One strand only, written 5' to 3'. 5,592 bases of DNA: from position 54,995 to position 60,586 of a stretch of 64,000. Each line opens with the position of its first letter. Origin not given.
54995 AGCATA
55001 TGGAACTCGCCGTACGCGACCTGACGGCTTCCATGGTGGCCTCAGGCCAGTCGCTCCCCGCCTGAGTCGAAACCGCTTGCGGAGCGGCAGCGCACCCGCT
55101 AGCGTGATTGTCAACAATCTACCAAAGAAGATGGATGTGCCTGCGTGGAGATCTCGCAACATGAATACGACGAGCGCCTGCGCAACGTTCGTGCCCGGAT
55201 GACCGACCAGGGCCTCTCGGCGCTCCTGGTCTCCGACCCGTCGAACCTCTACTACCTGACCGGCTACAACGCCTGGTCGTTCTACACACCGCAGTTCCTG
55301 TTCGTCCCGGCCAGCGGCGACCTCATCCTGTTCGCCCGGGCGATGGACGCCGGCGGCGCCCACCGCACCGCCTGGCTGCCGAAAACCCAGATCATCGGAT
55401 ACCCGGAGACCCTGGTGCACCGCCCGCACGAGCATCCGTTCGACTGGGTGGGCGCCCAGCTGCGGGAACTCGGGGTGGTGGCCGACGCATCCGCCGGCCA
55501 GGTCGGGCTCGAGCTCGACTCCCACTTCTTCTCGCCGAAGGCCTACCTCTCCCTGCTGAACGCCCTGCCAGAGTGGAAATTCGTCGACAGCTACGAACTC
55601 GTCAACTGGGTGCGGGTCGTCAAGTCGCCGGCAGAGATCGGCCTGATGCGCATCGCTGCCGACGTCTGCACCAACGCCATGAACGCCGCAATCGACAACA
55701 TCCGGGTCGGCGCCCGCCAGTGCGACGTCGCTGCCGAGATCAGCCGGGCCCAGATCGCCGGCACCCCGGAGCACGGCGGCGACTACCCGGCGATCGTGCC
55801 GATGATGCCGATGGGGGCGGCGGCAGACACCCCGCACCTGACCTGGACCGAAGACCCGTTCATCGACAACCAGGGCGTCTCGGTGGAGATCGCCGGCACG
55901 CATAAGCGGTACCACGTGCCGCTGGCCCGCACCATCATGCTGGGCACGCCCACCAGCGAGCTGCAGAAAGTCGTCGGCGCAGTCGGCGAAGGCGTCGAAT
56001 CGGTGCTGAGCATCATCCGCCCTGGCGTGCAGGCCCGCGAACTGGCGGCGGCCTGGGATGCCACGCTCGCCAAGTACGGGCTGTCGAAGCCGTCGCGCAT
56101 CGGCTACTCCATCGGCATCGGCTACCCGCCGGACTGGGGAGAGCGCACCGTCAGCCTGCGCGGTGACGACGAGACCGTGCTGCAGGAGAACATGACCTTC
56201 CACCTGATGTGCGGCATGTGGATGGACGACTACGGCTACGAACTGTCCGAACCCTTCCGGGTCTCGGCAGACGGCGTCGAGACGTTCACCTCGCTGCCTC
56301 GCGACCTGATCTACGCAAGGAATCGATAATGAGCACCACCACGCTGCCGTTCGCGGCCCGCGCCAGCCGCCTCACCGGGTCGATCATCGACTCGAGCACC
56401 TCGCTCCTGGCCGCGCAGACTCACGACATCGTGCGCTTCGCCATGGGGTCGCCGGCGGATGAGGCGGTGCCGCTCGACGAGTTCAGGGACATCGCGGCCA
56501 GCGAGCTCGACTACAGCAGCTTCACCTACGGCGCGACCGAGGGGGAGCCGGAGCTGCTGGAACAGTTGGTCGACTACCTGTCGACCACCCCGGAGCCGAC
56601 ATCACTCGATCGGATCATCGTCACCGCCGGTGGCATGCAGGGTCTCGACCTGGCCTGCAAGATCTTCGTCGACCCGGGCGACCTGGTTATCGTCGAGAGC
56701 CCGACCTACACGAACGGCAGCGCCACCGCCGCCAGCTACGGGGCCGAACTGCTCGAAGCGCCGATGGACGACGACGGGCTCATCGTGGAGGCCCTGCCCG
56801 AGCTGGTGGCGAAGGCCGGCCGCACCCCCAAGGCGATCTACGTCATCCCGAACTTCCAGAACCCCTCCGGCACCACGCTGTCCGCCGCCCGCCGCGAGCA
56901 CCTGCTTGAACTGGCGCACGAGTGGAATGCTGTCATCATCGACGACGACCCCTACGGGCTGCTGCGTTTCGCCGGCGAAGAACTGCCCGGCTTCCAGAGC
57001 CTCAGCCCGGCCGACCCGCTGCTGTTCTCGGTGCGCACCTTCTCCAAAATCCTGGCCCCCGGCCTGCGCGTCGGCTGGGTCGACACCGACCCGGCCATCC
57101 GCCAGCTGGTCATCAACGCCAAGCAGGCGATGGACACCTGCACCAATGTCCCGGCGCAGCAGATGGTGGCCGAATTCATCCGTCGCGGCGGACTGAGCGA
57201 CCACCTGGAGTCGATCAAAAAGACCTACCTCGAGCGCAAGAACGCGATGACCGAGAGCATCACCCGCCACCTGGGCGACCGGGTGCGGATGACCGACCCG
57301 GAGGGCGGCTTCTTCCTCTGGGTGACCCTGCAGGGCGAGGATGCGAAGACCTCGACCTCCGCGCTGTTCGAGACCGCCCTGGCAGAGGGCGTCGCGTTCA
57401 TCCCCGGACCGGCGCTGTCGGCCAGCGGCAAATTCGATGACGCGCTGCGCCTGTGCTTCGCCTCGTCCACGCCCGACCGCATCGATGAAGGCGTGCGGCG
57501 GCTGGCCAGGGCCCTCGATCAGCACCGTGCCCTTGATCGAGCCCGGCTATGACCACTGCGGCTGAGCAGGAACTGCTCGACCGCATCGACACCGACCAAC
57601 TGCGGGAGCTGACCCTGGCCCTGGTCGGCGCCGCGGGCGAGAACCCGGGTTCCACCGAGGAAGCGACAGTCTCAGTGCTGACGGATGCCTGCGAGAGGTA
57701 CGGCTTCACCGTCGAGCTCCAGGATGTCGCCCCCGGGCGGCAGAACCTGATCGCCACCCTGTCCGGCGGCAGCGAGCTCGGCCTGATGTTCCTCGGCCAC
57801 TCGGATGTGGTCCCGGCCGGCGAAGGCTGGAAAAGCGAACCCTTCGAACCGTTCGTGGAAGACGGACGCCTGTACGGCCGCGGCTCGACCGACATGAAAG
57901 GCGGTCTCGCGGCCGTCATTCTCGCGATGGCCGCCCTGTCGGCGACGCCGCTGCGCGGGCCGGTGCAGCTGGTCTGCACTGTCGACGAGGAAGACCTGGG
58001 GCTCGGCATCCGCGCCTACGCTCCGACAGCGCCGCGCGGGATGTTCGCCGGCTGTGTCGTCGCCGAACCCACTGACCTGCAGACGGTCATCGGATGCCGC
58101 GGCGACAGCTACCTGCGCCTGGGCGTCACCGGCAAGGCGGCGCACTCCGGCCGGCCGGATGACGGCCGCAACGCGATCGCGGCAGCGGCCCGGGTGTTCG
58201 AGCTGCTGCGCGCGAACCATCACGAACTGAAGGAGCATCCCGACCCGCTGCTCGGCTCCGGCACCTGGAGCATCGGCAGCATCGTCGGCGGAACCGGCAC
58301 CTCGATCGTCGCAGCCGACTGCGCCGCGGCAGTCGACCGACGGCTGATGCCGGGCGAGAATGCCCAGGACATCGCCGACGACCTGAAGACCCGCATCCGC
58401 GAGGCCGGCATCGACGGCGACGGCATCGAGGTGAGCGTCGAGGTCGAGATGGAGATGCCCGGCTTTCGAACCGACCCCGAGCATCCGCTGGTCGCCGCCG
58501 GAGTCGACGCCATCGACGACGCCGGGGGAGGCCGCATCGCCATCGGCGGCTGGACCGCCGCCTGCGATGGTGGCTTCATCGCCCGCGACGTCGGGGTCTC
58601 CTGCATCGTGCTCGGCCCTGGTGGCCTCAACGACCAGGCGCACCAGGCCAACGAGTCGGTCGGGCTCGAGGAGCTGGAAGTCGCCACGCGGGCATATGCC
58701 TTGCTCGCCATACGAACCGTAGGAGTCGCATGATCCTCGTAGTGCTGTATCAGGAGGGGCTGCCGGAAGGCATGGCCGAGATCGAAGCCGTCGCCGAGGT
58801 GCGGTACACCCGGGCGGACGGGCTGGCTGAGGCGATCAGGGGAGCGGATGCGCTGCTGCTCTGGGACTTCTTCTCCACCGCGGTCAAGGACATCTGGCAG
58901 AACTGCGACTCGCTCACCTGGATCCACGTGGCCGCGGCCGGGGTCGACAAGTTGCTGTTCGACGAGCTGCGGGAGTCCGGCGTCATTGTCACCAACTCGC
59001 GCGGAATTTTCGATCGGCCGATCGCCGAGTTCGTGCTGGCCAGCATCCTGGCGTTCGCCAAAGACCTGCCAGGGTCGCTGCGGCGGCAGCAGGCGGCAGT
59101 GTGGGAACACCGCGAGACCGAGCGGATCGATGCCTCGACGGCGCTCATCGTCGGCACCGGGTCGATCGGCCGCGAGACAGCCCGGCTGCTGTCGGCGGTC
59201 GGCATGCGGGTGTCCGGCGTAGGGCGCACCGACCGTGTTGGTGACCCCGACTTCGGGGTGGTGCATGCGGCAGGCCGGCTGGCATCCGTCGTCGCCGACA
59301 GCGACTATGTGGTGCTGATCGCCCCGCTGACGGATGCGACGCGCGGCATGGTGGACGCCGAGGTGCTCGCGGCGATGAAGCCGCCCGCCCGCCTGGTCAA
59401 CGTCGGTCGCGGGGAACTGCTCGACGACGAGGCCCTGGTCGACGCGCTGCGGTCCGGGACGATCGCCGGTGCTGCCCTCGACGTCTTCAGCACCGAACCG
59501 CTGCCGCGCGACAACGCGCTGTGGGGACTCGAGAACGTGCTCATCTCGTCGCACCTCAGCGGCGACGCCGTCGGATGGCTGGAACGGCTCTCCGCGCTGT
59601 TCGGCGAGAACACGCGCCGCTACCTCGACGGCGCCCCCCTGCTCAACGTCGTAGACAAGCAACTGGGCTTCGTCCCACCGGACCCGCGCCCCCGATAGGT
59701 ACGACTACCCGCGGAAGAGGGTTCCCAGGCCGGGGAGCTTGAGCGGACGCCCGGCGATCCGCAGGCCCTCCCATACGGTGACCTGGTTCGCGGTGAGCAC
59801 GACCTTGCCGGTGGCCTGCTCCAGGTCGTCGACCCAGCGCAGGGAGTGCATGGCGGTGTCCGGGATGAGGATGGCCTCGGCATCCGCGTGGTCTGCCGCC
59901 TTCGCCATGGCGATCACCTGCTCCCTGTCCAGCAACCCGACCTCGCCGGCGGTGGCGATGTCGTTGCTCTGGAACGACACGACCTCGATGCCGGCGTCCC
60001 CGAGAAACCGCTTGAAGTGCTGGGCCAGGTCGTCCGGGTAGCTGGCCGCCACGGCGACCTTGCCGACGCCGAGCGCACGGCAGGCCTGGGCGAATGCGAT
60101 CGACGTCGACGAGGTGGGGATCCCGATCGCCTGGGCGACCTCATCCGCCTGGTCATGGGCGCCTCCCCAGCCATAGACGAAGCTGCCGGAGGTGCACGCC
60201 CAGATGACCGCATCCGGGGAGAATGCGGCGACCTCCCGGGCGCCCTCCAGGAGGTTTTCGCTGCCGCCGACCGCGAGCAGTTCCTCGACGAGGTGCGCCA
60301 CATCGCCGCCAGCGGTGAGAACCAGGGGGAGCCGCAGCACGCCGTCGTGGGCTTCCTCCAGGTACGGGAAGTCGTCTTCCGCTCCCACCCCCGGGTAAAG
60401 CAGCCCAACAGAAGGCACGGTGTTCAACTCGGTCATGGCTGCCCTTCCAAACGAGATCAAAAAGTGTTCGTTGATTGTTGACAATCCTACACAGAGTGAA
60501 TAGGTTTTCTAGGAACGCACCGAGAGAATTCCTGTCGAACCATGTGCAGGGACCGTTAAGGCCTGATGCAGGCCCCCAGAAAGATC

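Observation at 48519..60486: Identical 13-nt motif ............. at four promoter regions: candidate operator of the embedded GntR regulator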

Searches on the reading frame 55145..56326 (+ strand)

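Call 11: search_protein_families(library=pfam, proteins=[window:55145-56326:+])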
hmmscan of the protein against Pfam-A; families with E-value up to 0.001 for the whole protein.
window:55145-56326:+ (394 aa): 2 families
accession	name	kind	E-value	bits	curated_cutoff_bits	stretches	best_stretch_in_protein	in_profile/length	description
PF00557.29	Peptidase_M24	-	2.7e-31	109.4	23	1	167-362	2-194/208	Metallopeptidase family M24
PF01321.24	Creatinase_N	-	1.9e-20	74.1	22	1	11-159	1-128/128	Creatinase/Prolidase N-terminal domain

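Call 12: search_protein_families(library=ncbifam, proteins=[window:55145-56326:+])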
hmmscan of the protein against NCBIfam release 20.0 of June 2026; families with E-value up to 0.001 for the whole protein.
window:55145-56326:+ (394 aa): 10 families
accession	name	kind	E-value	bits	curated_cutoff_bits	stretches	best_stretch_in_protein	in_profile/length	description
TIGR02993.1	ectoine_eutD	equivalog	3.8e-126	421.4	613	1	3-389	6-388/391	ectoine hydrolase DoeA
NF038259.1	ectoine_DoeA_2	exception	4e-58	197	575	1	1-389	7-384/386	ectoine hydrolase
NF011174.0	PRK14576.1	subfamily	7.2e-19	67.9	487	1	98-311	122-324/405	putative endopeptidase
NF040821.1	dipep_PepQ_Arch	equivalog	1.3e-18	67.2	630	1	142-389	107-346/346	Xaa-Pro dipeptidase PepQ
NF011173.0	PRK14575.1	equivalog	7e-15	54.9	850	1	128-389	147-403/406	putative peptidase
NF011720.0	PRK15173.1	subfamily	7.8e-14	51.4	420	1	135-389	91-340/343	peptidase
NF008131.0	PRK10879.1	equivalog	5.6e-08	32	465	1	147-301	161-312/438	Xaa-Pro aminopeptidase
NF007310.0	PRK09795.1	equivalog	1.8e-06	27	393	1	154-389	122-356/361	aminopeptidase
NF043017.1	DimsulpropLyDddP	equivalog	1.4e-05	24.1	600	0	144-387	190-439/443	dimethylsulfonioproprionate lyase DddP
TIGR00500.1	met_pdase_I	equivalog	0.00025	20.6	171.35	0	160-314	4-159/247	type I methionyl aminopeptidase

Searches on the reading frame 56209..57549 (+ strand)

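Call 11: search_protein_families(library=pfam, proteins=[window:56209-57549:+])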
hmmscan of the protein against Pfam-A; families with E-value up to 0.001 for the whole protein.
window:56209-57549:+ (447 aa): 2 families
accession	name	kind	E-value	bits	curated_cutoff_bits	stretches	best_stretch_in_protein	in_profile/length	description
PF00155.27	Aminotran_1_2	-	1.9e-35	123.2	19.7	1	99-432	30-361/361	Aminotransferase class I and II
PF12897.13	Asp_aminotransf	-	6.8e-09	35.5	27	1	159-257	126-224/421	Aspartate amino-transferase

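Call 12: search_protein_families(library=ncbifam, proteins=[window:56209-57549:+])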
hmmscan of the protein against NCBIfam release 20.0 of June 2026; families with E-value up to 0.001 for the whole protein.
window:56209-57549:+ (447 aa): 66 families (the best 25 are shown)
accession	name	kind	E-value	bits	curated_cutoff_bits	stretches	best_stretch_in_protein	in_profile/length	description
NF052282.1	PLP_TF_PdxR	equivalog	1.3e-63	215.7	320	1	71-432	91-447/448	MocR-like pyridoxine biosynthesis transcription factor PdxR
NF052290.2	MocR_like_YczR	exception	1.9e-56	191.7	487.4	1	69-435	99-457/458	MocR-like transcription factor YczR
NF052281.1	rhizopine_MocR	equivalog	3.9e-49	167.6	650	1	69-435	118-478/479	rhizopine catabolism transcriptional regulator MocR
TIGR04461.1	endura_MppQ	equivalog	2.5e-47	161.8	540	1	97-437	40-381/392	enduracididine biosynthesis enzyme MppQ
NF004770.0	PRK06108.1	subfamily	1.2e-42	146.2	422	1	54-438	19-394/396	pyridoxal phosphate-dependent aminotransferase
NF041364.1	GntC_guanitoxin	equivalog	1.7e-42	145.6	415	1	87-434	11-355/356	guanitoxin biosynthesis PLP-dependent (S)-gamma-hydroxy-L-arginine cyclodehydratase GntC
NF052286.1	ecto_TF_EhuR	exception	8.2e-38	130.1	480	1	95-439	120-452/458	MocR-like ectoine utilization transcription factor EhuR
NF005744.0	PRK07568.1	subfamily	1.4e-27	96.5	389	1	97-439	52-393/398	pyridoxal phosphate-dependent aminotransferase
NF041091.1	asp_aminotase_Arch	equivalog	2.8e-26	92.2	550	1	60-434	15-373/376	aspartate aminotransferase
NF005816.0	PRK07682.1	equivalog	3.3e-26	91.8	620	1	67-440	24-387/390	aminotransferase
TIGR03947.1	viomycin_VioD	equivalog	8.4e-26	90.7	390.9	1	89-436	29-359/359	capreomycidine synthase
TIGR01265.1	tyr_nico_aTase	subfamily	6.5e-25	87.9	292.45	1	101-439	62-402/403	tyrosine/nicotianamine family aminotransferase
NF005588.0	PRK07309.1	equivalog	2.2e-24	86.1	576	1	70-439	28-389/391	pyridoxal phosphate-dependent aminotransferase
NF005732.0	PRK07550.1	equivalog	3.6e-24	85.5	366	1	93-434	52-386/389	aminotransferase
NF006756.0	PRK09276.1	subfamily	3e-23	82.4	507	1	60-434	19-384/387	LL-diaminopimelate aminotransferase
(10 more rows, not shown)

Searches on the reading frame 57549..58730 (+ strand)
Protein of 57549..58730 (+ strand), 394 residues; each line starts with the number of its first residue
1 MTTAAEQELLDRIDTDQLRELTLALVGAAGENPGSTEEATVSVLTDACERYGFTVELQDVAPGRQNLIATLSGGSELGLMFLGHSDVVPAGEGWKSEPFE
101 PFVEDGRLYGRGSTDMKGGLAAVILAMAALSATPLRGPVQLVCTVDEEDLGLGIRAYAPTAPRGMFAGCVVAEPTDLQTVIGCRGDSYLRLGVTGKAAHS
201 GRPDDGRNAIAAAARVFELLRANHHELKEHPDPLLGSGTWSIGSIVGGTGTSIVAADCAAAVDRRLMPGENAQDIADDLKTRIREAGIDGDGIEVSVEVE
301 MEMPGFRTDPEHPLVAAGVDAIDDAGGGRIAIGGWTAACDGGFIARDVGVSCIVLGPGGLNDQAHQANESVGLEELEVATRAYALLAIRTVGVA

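Call 11: search_protein_families(library=pfam, proteins=[window:57549-58730:+])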
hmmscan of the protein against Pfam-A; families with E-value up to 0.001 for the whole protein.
window:57549-58730:+ (394 aa): 2 families
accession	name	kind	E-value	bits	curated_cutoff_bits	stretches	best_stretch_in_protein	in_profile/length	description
PF01546.33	Peptidase_M20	-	1.6e-35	123.3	24.6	1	80-387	1-204/206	Peptidase family M20/M25/M40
PF07687.19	M20_dimer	-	4.5e-17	62.4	21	1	184-288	4-104/107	Peptidase dimerisation domain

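Call 12: search_protein_families(library=ncbifam, proteins=[window:57549-58730:+])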
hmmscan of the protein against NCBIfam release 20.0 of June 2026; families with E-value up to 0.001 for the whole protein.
window:57549-58730:+ (394 aa): 50 families (the best 25 are shown)
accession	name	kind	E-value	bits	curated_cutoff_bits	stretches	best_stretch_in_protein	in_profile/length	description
TIGR01910.1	DapE-ArgE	subfamily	1.7e-66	224.9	217.6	1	25-377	7-368/373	ArgE/DapE family deacylase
NF005710.0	PRK07522.1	subfamily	8.9e-61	206.2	412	1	38-381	29-379/391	acetylornithine deacetylase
TIGR01892.1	AcOrn-deacetyl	equivalog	1.4e-60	205.3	297.7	1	38-378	18-356/365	acetylornithine deacetylase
NF006365.0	PRK08588.1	subfamily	2.8e-50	171.7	289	1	36-386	25-376/383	succinyl-diaminopimelate desuccinylase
NF003474.0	PRK05111.1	equivalog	1.9e-48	165.3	460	1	31-380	26-370/383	acetylornithine deacetylase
NF006399.0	PRK08651.1-2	equivalog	6.8e-48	163.7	381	1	16-379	4-393/405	succinyl-diaminopimelate desuccinylase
NF006400.0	PRK08651.1-3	equivalog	1.8e-47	162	374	1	67-389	75-405/410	succinyl-diaminopimelate desuccinylase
NF009555.0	PRK13004.1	equivalog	4.5e-47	160.8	321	1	34-388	31-393/399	YgeY family selenium metabolism-linked hydrolase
NF009557.0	PRK13009.1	equivalog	2.5e-43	148.7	284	1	36-384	21-368/377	succinyl-diaminopimelate desuccinylase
NF005306.0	PRK06837.1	subfamily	1.7e-41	142.5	376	1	63-393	82-424/427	ArgE/DapE family deacylase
NF006402.0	PRK08651.1-5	equivalog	1.8e-40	139.1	369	1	43-382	27-359/369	succinyl-diaminopimelate desuccinylase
NF005373.0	PRK06915.1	equivalog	9.6e-38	130.2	428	1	65-385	81-412/422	peptidase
NF009558.0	PRK13013.1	equivalog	2.8e-37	128.4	428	1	7-386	5-419/429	acetylornithine deacetylase/succinyl-diaminopimelate desuccinylase family protein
TIGR01246.1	dapE_proteo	equivalog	7.5e-37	127.2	361.8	1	38-385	19-365/370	succinyl-diaminopimelate desuccinylase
TIGR01900.1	dapE-gram_pos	equivalog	7e-36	123.8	304.2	1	42-382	23-345/351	succinyl-diaminopimelate desuccinylase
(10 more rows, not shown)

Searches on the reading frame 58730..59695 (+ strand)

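Call 11: search_protein_families(library=pfam, proteins=[window:58730-59695:+])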
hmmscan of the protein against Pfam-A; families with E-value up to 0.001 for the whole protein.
window:58730-59695:+ (322 aa): 3 families
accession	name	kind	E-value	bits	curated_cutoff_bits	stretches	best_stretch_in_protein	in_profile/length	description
PF02826.25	2-Hacid_dh_C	-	3.6e-50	170.2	25.1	1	104-277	2-178/178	D-isomer specific 2-hydroxyacid dehydrogenase, NAD binding domain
PF00389.36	2-Hacid_dh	-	1.4e-09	38.2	24.6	1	11-308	8-133/134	D-isomer specific 2-hydroxyacid dehydrogenase, catalytic domain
PF00899.27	ThiF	-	0.0007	19.2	28.1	0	120-160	4-45/238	ThiF family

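Call 12: search_protein_families(library=ncbifam, proteins=[window:58730-59695:+])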
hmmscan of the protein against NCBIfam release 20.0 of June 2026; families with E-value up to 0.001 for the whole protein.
window:58730-59695:+ (322 aa): 21 families
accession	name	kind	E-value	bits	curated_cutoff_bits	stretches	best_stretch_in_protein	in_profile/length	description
NF041369.1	Dhydh_Halo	equivalog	1.5e-67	228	400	1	61-308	55-304/305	D-2-hydroxyacid dehydrogenase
TIGR01327.1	PGDH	equivalog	3.8e-38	131.6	454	1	28-308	30-310/525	phosphoglycerate dehydrogenase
NF005069.0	PRK06487.1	equivalog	4.1e-37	127.9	448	1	26-306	36-318/320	2-hydroxyacid dehydrogenase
NF009714.1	PRK13243.1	equivalog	1.4e-36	126.5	455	1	17-310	24-324/332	glyoxylate reductase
NF005387.0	PRK06932.1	equivalog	1.9e-33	115.8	492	1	23-277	29-288/314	2-hydroxyacid dehydrogenase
NF008759.0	PRK11790.1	equivalog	2.6e-31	108.7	404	1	29-293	45-311/410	phosphoglycerate dehydrogenase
NF005027.0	PRK06436.1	equivalog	8.5e-29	100.6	261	1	64-310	52-290/303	2-hydroxyacid dehydrogenase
NF011938.0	PRK15409.1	equivalog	1.4e-27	96.6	492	1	21-277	28-287/324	glyoxylate/hydroxypyruvate reductase GhrB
NF006263.0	PRK08410.1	equivalog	3.2e-26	92.5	389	1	26-299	30-307/311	D-2-hydroxyacid dehydrogenase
NF005750.0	PRK07574.1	equivalog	5.1e-22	78.5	329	1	58-304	111-362/386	NAD-dependent formate dehydrogenase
NF001309.0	PRK00257.1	equivalog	7.4e-22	77.8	434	1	6-258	4-239/379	4-phosphoerythronate dehydrogenase PdxB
NF012013.0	PRK15469.1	equivalog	9e-19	67.6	403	1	98-277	99-277/312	glyoxylate/hydroxypyruvate reductase GhrA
NF000492.1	vanH_gen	exception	1.5e-18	67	540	1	98-256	102-255/312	D-lactate dehydrogenase VanH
NF006374.0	PRK08605.1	subfamily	5.5e-18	65.1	356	1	65-256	73-266/332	D-lactate dehydrogenase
NF009127.0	PRK12480.1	equivalog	1.1e-16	60.8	579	1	65-256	73-264/330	D-lactate dehydrogenase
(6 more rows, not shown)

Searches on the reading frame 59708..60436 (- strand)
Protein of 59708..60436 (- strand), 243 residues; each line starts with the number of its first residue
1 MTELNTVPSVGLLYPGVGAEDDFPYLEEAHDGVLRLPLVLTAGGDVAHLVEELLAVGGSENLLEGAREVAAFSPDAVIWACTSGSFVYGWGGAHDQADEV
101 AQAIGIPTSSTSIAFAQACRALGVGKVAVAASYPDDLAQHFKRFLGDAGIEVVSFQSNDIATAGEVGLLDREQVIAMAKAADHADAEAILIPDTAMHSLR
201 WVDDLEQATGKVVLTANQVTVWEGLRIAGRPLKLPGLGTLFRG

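Call 11: search_protein_families(library=pfam, proteins=[window:59708-60436:-])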
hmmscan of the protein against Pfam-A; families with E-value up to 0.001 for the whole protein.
window:59708-60436:- (243 aa): 2 families
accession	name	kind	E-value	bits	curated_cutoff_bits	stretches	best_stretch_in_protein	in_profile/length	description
PF17645.6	Amdase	-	9.6e-24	84.7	25.9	1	61-241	46-228/228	Arylmalonate decarboxylase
PF01177.27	Asp_Glu_race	-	1.4e-05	25.4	31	1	61-223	55-210/211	Asp/Glu/Hydantoin racemase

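Call 12: search_protein_families(library=ncbifam, proteins=[window:59708-60436:-])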
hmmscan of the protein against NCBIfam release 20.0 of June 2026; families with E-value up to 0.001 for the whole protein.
window:59708-60436:- (243 aa): 3 families
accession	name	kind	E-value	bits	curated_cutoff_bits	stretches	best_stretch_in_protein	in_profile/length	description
TIGR02990.1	ectoine_eutA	equivalog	8.2e-24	84.4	318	1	73-241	71-237/239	ectoine utilization protein EutA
NF052327.1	arylmal_decarb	equivalog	1.7e-23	83.5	225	1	64-241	51-230/231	arylmalonate decarboxylase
TIGR00035.1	asp_race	subfamily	1.1e-05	25.2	93.1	0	61-154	64-148/236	amino acid racemase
